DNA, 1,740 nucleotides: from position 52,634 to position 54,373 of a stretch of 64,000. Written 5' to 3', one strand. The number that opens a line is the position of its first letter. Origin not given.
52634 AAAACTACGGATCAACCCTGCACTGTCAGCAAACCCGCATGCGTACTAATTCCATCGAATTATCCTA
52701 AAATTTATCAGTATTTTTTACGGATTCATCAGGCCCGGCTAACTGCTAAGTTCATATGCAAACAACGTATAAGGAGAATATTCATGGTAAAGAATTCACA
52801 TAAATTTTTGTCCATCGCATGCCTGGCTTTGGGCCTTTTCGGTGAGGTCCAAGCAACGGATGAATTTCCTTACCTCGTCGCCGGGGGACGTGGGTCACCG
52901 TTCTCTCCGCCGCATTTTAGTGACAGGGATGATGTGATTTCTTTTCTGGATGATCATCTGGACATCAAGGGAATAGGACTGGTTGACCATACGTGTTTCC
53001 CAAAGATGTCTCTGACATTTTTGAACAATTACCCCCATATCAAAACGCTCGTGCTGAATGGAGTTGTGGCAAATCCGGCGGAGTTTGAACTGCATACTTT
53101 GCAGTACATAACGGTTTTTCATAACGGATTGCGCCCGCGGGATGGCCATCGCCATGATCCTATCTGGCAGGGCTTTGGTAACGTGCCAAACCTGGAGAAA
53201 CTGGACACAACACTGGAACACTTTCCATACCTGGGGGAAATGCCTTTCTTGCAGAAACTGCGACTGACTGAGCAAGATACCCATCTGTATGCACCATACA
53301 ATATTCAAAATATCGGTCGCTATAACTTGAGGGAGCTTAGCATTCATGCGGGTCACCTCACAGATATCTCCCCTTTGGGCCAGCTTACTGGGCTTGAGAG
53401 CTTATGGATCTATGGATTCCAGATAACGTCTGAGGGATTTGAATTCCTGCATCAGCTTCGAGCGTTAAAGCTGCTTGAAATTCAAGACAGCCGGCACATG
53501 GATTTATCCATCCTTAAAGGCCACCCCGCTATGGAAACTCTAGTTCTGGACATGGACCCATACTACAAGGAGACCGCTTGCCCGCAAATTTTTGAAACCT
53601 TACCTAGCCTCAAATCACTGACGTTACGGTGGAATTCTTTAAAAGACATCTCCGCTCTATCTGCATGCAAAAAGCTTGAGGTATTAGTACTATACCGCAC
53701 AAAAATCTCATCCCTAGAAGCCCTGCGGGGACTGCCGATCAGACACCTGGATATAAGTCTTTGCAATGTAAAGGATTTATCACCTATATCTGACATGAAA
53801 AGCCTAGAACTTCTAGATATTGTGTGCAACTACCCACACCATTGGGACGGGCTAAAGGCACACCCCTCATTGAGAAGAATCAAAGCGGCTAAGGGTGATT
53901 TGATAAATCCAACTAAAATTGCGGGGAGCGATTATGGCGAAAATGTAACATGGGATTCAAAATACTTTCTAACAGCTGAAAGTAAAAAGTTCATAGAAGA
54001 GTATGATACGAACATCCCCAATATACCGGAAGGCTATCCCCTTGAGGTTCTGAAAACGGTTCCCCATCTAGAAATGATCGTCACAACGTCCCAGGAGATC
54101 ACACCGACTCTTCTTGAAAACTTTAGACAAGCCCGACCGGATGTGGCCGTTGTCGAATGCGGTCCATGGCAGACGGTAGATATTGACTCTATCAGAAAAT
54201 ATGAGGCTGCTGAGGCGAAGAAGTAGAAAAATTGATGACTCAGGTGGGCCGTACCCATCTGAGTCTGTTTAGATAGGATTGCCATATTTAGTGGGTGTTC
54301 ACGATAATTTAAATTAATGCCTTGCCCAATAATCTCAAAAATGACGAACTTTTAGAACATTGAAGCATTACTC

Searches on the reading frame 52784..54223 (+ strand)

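Call 58: search_protein_families(library=pfam, proteins=[window:52784-54223:+], max_evalue=0.0001)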
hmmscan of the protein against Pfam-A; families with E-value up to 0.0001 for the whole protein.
window:52784-54223:+ (480 aa): 3 families
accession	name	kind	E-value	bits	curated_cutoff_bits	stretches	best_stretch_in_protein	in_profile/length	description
PF12799.13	LRR_4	-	2.8e-19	69.2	27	2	274-315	1-43/44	Leucine Rich repeats (2 copies)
PF13855.12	LRR_8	-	6.3e-08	32.7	27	0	266-307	17-60/61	Leucine rich repeat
PF25019.1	LRR_R13L1-DRL21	-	5.2e-05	23.6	27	0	241-303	62-124/127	R13L1/DRL21 LRRs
